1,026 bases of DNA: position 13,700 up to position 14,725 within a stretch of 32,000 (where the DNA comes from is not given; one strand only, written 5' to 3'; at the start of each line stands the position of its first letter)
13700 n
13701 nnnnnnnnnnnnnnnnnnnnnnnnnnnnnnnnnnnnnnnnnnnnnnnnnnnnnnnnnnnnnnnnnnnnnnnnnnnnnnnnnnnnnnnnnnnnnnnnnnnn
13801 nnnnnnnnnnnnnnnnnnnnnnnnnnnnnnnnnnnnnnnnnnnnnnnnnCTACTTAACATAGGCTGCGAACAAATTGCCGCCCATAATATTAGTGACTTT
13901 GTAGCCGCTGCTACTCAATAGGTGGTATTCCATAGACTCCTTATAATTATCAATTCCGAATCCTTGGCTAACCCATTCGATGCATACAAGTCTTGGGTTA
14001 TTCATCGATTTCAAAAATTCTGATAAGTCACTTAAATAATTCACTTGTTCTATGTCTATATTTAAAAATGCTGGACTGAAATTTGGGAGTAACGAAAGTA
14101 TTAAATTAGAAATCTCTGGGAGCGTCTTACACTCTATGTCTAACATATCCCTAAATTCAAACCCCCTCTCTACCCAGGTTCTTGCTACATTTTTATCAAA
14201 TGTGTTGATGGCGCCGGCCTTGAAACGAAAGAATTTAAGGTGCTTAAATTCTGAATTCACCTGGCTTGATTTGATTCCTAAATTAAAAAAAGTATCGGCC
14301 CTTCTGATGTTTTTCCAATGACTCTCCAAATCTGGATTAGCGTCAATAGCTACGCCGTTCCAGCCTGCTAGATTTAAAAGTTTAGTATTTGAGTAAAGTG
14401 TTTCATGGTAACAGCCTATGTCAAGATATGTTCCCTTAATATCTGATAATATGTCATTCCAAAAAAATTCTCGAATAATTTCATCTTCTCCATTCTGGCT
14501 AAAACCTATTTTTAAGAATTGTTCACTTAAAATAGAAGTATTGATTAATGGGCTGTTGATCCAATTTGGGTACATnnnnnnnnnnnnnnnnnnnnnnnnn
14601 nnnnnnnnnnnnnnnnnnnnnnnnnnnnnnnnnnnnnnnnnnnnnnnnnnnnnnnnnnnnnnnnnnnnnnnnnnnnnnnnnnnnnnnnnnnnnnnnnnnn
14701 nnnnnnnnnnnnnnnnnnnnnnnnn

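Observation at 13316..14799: Diverged duplication of the mutS start region brackets an AT-rich methyltransferase cassette inserted between the GNAT gene and mutS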

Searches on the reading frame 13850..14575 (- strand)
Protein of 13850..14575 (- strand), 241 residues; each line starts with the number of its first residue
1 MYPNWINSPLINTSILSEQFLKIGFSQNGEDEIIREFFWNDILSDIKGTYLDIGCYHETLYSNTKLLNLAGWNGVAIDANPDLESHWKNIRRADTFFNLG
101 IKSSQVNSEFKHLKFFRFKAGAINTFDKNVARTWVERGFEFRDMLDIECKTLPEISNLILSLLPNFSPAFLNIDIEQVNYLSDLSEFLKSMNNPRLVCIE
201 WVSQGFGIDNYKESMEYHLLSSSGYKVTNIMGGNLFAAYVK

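Call 8: search_protein_families(library=pfam, proteins=[window:13850-14575:-], max_evalue=0.01)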
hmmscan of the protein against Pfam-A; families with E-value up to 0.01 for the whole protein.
window:13850-14575:- (241 aa): 0 families

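Call 15: find_encoding_contigs(protein=window:13850-14575:-, flank=6000, max_places=10)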
Protein window:13850-14575:- (241 aa): no gene with exactly this product is on record in the collection.

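Call 16: find_homologous_proteins(query=window:13850-14575:-, max_evalue=0.001)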
Query window:13850-14575:- (241 aa): 74 proteins with E <= 0.001 among 332 candidates.
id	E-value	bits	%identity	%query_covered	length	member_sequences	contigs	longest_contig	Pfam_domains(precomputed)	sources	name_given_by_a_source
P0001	4.2e-160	549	100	100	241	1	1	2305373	-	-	-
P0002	3.6e-117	408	73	100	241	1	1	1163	-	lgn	-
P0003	1.2e-114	400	71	99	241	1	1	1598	-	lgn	-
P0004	1.1e-113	397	73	99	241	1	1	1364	-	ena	-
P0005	6.1e-112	391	70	99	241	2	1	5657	-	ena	-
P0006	8.8e-112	391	70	99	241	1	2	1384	-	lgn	-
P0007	5.4e-108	378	69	99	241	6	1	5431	-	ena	-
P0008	1.0e-106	374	69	99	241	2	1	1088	-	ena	-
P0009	7.4e-104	365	65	100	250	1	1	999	-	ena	-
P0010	5.0e-96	339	64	94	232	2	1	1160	-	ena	-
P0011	3.1e-95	337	61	99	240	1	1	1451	-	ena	-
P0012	3.5e-89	317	61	94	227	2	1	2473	-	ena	-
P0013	8.9e-84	299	55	98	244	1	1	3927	-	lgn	-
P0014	7.0e-83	296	55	99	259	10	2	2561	-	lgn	-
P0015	1.9e-79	285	53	99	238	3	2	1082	-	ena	-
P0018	1.5e-75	272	52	98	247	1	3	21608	-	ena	-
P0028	1.3e-62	230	53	80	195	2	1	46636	-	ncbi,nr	ncbi:hypothetical protein FZZ85_10535 [Synechococcus sp. MU1642]|nr:hypothetical protein [Synechococ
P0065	7.8e-8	50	31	85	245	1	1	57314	PF05050.20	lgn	-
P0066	6.4e-7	47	33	66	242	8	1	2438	PF05050.20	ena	-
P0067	8.0e-7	47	32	66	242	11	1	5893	PF05050.20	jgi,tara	tara:strand:+ start:83 stop:811 length:729 start_codon:yes stop_codon:yes gene_type:complete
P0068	4.7e-6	45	29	73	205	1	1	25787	PF05050.20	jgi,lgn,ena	-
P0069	5.3e-5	41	32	78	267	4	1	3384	PF05050.20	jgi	-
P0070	8.0e-5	41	33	75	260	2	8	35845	PF05050.20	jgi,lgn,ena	-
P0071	1.8e-4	39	33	78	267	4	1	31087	PF05050.20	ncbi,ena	-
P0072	2.0e-4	39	31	78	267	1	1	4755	PF05050.20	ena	-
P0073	8.1e-4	37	31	75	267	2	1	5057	PF05050.20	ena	-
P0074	9.6e-4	37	31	82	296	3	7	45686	PF05050.20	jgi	jgi:FkbM family methyltransferase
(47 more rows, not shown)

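Call 17: find_encoding_contigs(protein=P0005, flank=6000, max_places=4)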
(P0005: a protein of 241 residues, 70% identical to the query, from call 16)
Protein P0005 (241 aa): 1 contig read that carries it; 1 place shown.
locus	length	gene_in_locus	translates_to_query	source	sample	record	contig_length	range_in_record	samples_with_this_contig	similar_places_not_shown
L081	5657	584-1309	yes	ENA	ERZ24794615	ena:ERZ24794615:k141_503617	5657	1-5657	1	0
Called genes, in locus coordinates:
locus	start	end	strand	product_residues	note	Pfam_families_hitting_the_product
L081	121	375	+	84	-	-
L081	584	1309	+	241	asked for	-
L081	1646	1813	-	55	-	-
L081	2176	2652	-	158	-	PF00885:DMRL_synthase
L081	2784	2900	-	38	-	PF01737:Ycf9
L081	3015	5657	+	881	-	?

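Call 18: find_encoding_contigs(protein=P0007, flank=6000, max_places=4)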
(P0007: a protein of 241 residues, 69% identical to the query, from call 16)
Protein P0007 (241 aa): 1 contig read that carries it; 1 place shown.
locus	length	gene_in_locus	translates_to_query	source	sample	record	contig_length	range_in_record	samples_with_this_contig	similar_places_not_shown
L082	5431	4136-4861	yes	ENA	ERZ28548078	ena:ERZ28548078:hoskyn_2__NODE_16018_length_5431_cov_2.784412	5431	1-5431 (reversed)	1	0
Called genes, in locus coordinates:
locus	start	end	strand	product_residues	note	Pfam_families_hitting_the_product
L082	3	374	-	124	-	?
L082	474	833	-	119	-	PF12344:UvrB, PF02151:UVR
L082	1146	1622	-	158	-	PF27431:UvrB_3rd (weak)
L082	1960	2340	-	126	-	-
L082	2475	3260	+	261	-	PF13524:Glyco_trans_1_2 (weak)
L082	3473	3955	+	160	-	PF00583:Acetyltransf_1 (weak)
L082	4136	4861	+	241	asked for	-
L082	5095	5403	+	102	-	-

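Call 19: find_encoding_contigs(protein=P0018, flank=8000, max_places=4)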
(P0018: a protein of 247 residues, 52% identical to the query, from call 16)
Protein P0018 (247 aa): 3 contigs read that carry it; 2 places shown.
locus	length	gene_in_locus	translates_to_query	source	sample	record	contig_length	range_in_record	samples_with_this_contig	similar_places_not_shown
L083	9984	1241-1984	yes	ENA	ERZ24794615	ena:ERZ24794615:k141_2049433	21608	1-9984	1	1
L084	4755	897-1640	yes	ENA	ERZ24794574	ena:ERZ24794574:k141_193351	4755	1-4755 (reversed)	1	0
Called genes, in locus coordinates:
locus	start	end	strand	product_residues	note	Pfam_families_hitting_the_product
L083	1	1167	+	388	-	?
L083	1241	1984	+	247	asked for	-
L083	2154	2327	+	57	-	-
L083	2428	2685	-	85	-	-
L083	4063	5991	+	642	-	PF00884:Sulfatase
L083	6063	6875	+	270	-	-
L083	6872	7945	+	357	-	PF18025:FucT_N, PF00852:Glyco_transf_10 (weak)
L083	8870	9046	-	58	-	-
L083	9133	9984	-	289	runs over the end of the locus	-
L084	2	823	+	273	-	?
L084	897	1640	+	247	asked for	-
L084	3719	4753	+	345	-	?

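Call 20: find_encoding_contigs(protein=P0028, flank=8000, max_places=4)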
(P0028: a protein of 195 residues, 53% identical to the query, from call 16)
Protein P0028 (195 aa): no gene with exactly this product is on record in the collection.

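Call 27: find_related_loci(query=A3, collection=metagenome_contigs, flank=5000)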
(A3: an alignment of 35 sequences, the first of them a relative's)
Query A3 (241 aa) in metagenome_contigs; peptide patterns used: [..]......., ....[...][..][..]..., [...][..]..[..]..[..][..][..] (x = any residue, [..] = any of these).
600 stretches matched a pattern (row limit reached: there are more); 78 encode a relative of the query (tblastn E <= 1e-3); 78 distinct loci.
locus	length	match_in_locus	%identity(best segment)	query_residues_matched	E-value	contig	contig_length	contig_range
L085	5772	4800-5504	53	1-238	9e-85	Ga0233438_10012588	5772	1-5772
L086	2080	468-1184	50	1-238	8e-80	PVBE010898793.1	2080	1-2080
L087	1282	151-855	49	1-238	1e-81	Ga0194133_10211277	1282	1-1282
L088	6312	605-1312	47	1-239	9e-74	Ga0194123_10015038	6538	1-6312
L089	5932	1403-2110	45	1-241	1e-62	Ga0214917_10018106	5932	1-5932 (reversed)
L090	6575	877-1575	45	1-238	2e-61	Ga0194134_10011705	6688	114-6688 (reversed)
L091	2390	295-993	44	1-238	6e-62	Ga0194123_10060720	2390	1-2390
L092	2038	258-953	43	1-237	2e-62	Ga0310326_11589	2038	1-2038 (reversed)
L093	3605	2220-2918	44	1-238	3e-61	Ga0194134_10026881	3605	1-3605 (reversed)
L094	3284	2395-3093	46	1-238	1e-60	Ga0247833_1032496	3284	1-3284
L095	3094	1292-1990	46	1-238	1e-60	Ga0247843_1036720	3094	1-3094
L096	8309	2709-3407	44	1-238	7e-58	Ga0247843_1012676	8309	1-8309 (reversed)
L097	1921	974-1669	45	1-237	7e-59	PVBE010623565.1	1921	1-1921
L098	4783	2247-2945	42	1-238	3e-55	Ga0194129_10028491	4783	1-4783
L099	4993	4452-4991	47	1-184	1e-48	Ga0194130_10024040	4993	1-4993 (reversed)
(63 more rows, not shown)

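Call 28: search_protein_families(library=pfam, alignment_id=A3, max_evalue=1)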
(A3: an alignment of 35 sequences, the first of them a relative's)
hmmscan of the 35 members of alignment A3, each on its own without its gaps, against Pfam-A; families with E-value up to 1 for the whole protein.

A. member 1, P0001 (241 aa): 1 family
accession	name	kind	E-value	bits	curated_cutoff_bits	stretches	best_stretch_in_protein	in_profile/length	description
PF13489.12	Methyltransf_23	-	0.03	14.5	27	1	47-96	23-70/164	Methyltransferase domain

B. families by the number of members that match (of 35 scanned): 13 families
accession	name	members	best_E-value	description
PF05050.19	Methyltransf_21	16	6.1e-05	Methyltransferase FkbM domain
PF13489.12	Methyltransf_23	11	0.028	Methyltransferase domain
PF03013.19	Pyr_excise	2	0.13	Pyrimidine dimer DNA glycosylase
PF18903.5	DUF5659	1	0.021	Domain of unknown function (DUF5659)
PF01948.23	PyrI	1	0.032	Aspartate carbamoyltransferase regulatory chain, allosteric domain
PF04876.17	Tenui_NCP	1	0.038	Tenuivirus major non-capsid protein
PF00130.28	C1_1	1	0.04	Phorbol esters/diacylglycerol binding domain (C1 domain)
PF16641.10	CLIP1_ZNF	1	0.049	CLIP1 zinc knuckle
PF08796.15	DUF1797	1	0.12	Protein of unknown function (DUF1797)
PF25730.1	Herpes_BDLF2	1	0.16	Gammaherpesvirus intercellular spread glycoprotein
PF00271.37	Helicase_C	1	0.2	Helicase conserved C-terminal domain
PF07757.19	AdoMet_MTase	1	0.21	Predicted AdoMet-dependent methyltransferase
PF20423.3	AceK_regulatory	1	0.37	Isocitrate dehydrogenase kinase/phosphatase (AceK), regulatory domain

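Call 37: find_related_loci(query=A3, collection=viral_contigs, flank=5000)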
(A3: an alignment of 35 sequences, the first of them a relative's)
Query A3 (241 aa) in viral_contigs; peptide patterns used: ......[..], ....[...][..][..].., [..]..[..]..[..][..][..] (x = any residue, [..] = any of these).
228 stretches matched a pattern; 15 encode a relative of the query (tblastn E <= 1e-3); 15 distinct loci.
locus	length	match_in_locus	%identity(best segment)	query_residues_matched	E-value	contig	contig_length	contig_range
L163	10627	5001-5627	24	14-237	6e-13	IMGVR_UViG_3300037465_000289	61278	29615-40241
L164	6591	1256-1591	31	25-139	2e-5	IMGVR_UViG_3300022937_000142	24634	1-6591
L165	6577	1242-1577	31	25-139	2e-5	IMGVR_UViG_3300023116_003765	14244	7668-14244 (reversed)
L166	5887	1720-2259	25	16-226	2e-5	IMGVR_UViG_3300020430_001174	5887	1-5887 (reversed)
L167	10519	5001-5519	23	22-225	2e-5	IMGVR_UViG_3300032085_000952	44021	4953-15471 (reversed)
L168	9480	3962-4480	23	22-225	2e-5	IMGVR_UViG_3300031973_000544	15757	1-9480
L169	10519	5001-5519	23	22-225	2e-5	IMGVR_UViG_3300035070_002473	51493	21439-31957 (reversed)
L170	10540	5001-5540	25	16-226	2e-5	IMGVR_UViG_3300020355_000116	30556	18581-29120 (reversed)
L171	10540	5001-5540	25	16-226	2e-5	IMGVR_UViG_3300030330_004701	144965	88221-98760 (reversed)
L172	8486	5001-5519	23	22-225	2e-5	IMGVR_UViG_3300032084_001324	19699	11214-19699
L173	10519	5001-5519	23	22-225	2e-5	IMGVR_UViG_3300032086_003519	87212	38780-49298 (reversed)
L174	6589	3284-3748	25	48-226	3e-5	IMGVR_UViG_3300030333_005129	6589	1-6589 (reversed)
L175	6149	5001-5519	23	22-225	3e-5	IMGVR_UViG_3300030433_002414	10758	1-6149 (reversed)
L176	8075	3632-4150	23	22-225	3e-5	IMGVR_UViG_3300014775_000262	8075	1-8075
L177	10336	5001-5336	31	25-139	3e-5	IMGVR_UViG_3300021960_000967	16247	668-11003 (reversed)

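Call 38: find_encoding_contigs(protein=P0003, flank=3000, max_places=3)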
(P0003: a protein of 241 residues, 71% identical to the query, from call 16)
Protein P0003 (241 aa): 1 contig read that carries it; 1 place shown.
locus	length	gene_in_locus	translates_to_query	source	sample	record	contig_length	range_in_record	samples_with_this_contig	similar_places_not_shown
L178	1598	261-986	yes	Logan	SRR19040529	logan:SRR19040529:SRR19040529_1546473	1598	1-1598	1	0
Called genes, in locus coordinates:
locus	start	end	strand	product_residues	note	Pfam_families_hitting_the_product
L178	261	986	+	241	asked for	-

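Call 39: find_encoding_contigs(protein=P0012, flank=3000, max_places=3)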
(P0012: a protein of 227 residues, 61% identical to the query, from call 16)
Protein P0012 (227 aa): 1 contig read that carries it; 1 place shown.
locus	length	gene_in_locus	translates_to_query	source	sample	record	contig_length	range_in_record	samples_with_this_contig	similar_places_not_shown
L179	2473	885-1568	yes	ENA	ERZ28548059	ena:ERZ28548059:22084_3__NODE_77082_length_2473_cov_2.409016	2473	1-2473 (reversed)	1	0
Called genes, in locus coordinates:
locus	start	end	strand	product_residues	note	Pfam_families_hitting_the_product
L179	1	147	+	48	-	?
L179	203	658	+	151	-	PF00583:Acetyltransf_1, PF13673:Acetyltransf_10 (weak), PF13508:Acetyltransf_7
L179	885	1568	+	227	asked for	-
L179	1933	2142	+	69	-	PF00583:Acetyltransf_1 (weak), PF13508:Acetyltransf_7 (weak), PF13673:Acetyltransf_10 (weak)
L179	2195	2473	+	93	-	?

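Call 40: find_encoding_contigs(protein=P0013, flank=4000, max_places=3)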
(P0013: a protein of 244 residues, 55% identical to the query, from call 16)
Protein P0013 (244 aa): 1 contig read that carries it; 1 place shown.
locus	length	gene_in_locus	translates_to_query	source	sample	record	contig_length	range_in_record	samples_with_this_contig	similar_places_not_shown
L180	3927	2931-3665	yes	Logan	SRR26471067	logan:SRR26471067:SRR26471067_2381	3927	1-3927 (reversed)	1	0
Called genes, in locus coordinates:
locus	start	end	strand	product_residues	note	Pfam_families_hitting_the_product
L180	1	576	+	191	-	?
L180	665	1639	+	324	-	PF18025:FucT_N, PF00852:Glyco_transf_10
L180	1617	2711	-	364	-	-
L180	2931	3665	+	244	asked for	-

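Call 47: search_solved_structures(query=A3, max_evalue=1)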
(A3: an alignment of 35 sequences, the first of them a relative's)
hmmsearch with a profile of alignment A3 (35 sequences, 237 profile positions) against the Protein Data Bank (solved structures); distinct sequences matched with E-value up to 1: 2.
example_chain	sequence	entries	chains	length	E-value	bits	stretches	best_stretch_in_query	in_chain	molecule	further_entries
5hbq_A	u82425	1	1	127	0.24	14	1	101-143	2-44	Inner membrane protein YgaP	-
5hbl_A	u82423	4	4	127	0.24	14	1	101-143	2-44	Inner membrane protein YgaP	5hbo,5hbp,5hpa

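Call 48: search_protein_families(library=ncbifam, proteins=[window:13850-14575:-], max_evalue=0.1)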
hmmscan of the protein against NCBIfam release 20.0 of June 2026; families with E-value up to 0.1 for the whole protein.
window:13850-14575:- (241 aa): 0 families

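Call 54: predict_structure(alignment_id=A3)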
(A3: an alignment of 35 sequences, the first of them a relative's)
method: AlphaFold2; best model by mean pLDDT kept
length: 241 residues; sequences in the alignment: 35
mean_pLDDT: 88.6   pTM: 0.85
mean pLDDT of the five models: 88.6, 88.4, 88.1, 87.3, 87.2
residues with pLDDT >= 90: 161; 70-90: 51; 50-70: 29; < 50: 0
segments of 3 or more residues with pLDDT < 50: none
pLDDT, mean of each block of 10 residues (from residue 1): 62 65 63 90 93 78 85 95 90 95 82 93 90 97 97 97 97 90 97 97 90 96 97 93 72
secondary structure, 60 per line:
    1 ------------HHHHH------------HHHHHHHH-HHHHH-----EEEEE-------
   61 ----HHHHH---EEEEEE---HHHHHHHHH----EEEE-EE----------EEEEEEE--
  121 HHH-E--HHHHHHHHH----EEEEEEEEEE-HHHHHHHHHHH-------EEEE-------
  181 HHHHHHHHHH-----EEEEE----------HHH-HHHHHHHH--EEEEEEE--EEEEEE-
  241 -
elements in order: H13-17 H30-37 H39-43 E49-53 H65-69 E73-78 H82-90 E95-98 E112-118 H128-136 E141-150 H152-162 E170-173 H181-190 E196-200 H215-222 E225-231 E234-239

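Call 57: fold_search(model_id=the predicted structure, library=pdb)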
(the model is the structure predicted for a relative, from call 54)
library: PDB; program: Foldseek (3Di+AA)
matches with E <= 10: 1519; with E <= 0.001: 53
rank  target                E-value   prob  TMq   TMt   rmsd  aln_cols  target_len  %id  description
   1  2cl5_B                4.3e-05  1.00  0.48  0.53   7.4       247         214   10  Catechol-O-methyltransferase in complex with an inhibitor (released 2006-06-28)
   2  7xjb_A                4.6e-05  1.00  0.48  0.53   7.3       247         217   10  Rat-COMT, opicapone,SAM and Mg bond (released 2023-05-31)
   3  1h1d                  5.9e-05  1.00  0.48  0.53   7.3       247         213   10  Catechol O-Methyltransferase (released 2003-07-17)
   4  5lqk                  8.6e-05  1.00  0.47  0.52   7.4       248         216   10  Crystal Structure of COMT in complex with N-[(E)-3-[(2R,3S,4R,5R)-5-(6-aminopurin-9-yl)-3,4-dihydroxyoxolan-2-yl]prop-2- (released 2016-08-31)
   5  1jr4                  9.2e-05  1.00  0.47  0.53   7.3       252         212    9  CATECHOL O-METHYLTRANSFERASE BISUBSTRATE-INHIBITOR COMPLEX (released 2002-08-10)
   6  4pyo_B                1.4e-04  1.00  0.48  0.53   7.1       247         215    9  Humanized rat COMT bound to SAH, semi-holo form (released 2014-06-11)
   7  5p9b                  1.6e-04  1.00  0.49  0.54   7.2       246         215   10  rat catechol O-methyltransferase in complex with N-[2-[[5-(4-fluorophenyl)-2,3-dihydroxybenzoyl]amino]ethyl]-6-hydroxypy (released 2017-08-30)
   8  2cl5_A                1.7e-04  1.00  0.49  0.54   7.2       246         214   10  Catechol-O-methyltransferase in complex with an inhibitor (released 2006-06-28)
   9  1vid                  2.0e-04  1.00  0.48  0.53   7.3       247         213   10  CATECHOL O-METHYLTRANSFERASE (released 1996-07-11)
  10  4kib_A                2.0e-04  0.99  0.37  0.28  14.9       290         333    9  Crystal structure of methyltransferase from Streptomyces hygroscopicus complexed with S-adenosyl-L-homocysteine and me (released 2014-05-07)
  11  5k0l_B                2.2e-04  1.00  0.47  0.51   7.4       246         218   10  Crystal Structure of COMT in complex with 5-[5-[1-(4-methoxyphenyl)cyclopropyl]-1H-pyrazol-3-yl]-2,4-dimethyl-1,3-thia (released 2016-09-07)
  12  3bwm                  2.4e-04  1.00  0.48  0.53   7.3       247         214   10  Crystal Structure of Human Catechol O-Methyltransferase with bound SAM and DNC (released 2008-06-03)
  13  8gxo_B                2.4e-04  1.00  0.44  0.49   5.6       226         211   12  The crystal structure of CsFAOMT1 in complex with SAH (released 2023-09-13)
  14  5k0n_A                2.5e-04  1.00  0.48  0.52   7.2       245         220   10  Crystal Structure of COMT in complex with 4-[5-[1-(4-methoxyphenyl)cyclopropyl]-1H-pyrazol-3-yl]-1,3-dimethylpyrazole (released 2016-09-07)
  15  5k05_A                2.9e-04  1.00  0.48  0.53   7.3       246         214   10  Crystal Structure of COMT in complex with 4-methyl-2-(4-methylphenyl)-5-(1H-pyrazol-5-yl)-1,3-thiazole (released 2016-09-07)
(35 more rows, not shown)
